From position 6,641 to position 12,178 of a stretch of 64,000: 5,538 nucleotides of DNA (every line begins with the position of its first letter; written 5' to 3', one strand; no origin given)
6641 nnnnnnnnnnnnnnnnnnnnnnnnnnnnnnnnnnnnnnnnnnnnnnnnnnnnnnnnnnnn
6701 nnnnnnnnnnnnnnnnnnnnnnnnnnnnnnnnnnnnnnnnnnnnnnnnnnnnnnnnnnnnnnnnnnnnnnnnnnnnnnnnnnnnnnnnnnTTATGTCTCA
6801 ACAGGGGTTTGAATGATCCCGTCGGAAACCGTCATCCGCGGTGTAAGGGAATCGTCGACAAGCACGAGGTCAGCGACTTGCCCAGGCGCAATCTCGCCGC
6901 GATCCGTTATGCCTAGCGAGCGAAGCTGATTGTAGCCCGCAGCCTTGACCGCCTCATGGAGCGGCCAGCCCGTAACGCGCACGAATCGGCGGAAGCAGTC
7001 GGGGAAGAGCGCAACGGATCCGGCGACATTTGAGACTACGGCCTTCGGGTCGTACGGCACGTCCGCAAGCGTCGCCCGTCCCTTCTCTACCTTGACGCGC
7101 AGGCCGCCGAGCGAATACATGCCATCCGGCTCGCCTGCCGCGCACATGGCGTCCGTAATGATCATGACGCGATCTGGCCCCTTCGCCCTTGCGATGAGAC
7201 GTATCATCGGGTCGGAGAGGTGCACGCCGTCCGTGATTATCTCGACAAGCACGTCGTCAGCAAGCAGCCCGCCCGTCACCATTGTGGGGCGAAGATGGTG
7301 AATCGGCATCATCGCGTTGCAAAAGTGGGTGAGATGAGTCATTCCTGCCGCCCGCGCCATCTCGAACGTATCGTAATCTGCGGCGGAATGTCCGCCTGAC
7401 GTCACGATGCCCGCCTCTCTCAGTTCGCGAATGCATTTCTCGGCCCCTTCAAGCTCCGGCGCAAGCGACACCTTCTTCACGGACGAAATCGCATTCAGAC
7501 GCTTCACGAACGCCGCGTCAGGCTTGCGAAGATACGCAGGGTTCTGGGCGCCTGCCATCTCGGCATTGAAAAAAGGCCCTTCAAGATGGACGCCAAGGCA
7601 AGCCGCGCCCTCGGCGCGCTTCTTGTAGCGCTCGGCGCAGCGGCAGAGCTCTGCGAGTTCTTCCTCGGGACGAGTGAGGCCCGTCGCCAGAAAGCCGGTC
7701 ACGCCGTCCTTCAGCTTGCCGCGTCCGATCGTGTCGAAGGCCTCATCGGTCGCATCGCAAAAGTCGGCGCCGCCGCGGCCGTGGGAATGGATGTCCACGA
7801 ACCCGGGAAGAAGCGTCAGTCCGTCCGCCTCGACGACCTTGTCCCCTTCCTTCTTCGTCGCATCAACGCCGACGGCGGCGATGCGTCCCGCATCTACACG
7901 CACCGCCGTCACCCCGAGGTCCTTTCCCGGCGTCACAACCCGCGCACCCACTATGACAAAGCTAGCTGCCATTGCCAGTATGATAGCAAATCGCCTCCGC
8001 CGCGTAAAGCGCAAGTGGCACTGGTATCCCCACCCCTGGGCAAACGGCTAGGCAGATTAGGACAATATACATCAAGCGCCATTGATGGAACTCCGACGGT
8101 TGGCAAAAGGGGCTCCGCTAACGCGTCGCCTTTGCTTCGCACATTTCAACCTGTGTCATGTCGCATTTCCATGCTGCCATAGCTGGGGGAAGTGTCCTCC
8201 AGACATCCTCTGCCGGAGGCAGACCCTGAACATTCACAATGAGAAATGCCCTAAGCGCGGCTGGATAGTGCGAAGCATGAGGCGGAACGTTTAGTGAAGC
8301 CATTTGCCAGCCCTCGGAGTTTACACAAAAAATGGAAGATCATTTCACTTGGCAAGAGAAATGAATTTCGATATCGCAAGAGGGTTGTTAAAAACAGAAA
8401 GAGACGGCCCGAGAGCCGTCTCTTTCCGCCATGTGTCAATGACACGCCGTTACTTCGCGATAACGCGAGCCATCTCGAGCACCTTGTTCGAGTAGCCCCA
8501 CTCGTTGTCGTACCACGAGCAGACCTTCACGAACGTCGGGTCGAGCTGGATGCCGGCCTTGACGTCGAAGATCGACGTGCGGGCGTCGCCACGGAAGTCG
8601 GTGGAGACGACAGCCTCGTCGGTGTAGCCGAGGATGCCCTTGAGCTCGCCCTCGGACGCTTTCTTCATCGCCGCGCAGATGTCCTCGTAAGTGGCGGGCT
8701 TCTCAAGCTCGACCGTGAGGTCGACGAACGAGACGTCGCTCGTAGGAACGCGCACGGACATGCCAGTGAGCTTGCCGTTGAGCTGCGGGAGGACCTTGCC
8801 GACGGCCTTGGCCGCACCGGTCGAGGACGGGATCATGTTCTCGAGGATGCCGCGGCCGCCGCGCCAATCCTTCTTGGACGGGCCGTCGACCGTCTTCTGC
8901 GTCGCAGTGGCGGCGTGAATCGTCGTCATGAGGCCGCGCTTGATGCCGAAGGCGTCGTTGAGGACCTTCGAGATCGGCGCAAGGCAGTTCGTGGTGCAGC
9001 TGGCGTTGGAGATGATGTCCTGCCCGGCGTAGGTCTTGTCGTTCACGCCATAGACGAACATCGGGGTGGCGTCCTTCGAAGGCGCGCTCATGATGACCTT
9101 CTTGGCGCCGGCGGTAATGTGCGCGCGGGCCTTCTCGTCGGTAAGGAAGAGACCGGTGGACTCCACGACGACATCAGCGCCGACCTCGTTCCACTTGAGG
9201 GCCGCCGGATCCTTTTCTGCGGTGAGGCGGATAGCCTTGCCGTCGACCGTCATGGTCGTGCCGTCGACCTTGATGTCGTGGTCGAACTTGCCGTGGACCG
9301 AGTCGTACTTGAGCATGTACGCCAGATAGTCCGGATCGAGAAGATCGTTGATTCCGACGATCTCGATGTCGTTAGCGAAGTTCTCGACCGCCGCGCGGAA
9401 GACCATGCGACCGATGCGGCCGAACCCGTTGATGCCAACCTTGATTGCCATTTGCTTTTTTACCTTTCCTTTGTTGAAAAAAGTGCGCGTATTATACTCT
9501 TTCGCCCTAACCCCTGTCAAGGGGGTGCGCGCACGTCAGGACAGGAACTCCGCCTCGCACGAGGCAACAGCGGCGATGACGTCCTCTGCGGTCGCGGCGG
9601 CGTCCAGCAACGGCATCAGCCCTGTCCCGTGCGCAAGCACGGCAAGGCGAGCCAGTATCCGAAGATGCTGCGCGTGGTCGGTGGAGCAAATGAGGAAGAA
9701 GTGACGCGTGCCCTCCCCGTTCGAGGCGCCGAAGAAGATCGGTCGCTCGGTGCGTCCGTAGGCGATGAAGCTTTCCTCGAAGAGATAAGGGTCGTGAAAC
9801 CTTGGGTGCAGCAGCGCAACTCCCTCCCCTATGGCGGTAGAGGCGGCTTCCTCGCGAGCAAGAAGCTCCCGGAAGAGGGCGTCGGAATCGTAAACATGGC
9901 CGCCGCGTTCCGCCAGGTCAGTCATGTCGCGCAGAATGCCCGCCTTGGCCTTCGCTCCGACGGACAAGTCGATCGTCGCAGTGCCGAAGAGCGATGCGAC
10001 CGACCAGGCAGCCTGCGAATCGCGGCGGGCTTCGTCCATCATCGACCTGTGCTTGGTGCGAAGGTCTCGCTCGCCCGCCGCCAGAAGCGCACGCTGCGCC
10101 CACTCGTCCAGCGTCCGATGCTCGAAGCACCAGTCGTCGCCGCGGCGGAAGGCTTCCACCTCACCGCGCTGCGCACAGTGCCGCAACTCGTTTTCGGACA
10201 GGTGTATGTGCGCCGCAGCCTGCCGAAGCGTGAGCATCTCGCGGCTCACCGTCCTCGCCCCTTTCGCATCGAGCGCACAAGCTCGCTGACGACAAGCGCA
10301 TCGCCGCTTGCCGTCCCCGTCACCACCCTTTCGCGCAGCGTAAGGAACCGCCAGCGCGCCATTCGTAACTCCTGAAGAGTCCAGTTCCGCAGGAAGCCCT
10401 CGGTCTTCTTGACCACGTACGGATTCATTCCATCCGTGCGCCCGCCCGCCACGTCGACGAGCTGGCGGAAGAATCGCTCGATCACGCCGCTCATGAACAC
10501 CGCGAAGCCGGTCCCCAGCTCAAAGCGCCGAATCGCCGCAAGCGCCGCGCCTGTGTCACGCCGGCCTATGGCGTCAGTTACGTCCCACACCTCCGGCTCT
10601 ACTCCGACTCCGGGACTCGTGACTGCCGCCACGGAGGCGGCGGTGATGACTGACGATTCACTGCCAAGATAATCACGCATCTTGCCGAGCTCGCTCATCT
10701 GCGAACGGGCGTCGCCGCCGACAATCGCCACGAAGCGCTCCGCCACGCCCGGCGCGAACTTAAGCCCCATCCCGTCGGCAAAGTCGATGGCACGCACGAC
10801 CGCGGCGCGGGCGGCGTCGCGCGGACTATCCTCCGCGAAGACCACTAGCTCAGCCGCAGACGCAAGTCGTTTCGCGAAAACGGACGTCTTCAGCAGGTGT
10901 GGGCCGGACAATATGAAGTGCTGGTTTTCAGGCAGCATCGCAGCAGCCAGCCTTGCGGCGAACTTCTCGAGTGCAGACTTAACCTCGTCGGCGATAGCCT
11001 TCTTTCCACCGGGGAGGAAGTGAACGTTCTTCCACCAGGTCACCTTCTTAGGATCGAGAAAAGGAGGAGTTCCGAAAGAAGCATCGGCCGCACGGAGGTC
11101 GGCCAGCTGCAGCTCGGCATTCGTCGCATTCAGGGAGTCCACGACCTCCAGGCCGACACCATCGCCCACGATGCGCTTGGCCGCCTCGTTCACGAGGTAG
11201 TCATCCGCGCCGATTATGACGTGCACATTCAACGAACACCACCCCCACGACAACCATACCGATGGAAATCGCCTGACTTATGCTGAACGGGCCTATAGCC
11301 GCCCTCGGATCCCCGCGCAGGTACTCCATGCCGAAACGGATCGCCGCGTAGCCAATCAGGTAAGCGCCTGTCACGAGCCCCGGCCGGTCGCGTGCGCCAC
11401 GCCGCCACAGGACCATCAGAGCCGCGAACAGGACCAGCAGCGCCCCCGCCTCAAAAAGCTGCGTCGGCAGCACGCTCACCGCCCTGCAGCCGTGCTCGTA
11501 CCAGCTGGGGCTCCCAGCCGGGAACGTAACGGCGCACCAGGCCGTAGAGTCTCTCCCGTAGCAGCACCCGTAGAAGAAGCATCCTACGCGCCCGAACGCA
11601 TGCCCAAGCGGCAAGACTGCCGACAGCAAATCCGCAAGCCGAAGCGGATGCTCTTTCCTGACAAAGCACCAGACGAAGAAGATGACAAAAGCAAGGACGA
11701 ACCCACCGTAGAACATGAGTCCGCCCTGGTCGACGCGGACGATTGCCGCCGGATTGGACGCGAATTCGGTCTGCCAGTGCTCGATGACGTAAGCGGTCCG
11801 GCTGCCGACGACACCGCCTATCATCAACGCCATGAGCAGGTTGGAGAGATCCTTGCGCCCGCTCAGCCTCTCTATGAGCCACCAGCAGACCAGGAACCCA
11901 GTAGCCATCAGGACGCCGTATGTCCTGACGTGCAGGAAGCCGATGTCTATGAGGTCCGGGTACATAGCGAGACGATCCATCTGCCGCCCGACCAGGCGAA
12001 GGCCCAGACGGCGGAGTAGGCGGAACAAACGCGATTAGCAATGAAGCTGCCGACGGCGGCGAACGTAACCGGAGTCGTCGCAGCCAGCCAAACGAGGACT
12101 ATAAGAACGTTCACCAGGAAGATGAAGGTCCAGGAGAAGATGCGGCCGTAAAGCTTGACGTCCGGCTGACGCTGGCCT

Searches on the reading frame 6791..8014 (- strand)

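Call 20: search_protein_families(library=pfam, proteins=[window:6791-8014:-], max_evalue=0.001)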
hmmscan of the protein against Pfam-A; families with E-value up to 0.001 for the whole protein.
window:6791-8014:- (407 aa): 2 families
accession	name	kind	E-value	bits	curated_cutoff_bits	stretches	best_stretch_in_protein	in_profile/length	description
PF01979.26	Amidohydro_1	-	6.5e-19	68.8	25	1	67-396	1-339/345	Amidohydrolase family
PF07969.17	Amidohydro_3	-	1.1e-11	45.4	29.7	2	59-85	1-28/472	Amidohydrolase family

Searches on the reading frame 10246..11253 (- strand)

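Call 20: search_protein_families(library=pfam, proteins=[window:10246-11253:-], max_evalue=0.001)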
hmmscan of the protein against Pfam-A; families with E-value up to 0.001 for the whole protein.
window:10246-11253:- (335 aa): 1 family
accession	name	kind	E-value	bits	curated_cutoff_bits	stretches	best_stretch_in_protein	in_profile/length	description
PF06144.19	DNA_pol3_delta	-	4e-05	24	21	1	11-101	1-89/124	DNA polymerase III, delta subunit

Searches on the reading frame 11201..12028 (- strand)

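Call 20: search_protein_families(library=pfam, proteins=[window:11201-12028:-], max_evalue=0.001)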
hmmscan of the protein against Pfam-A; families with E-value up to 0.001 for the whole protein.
window:11201-12028:- (275 aa): 1 family
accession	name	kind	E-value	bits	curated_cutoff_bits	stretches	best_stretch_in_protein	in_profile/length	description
PF01790.23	LGT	-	1.7e-54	185.1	24.9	1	24-266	1-238/240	Prolipoprotein diacylglyceryl transferase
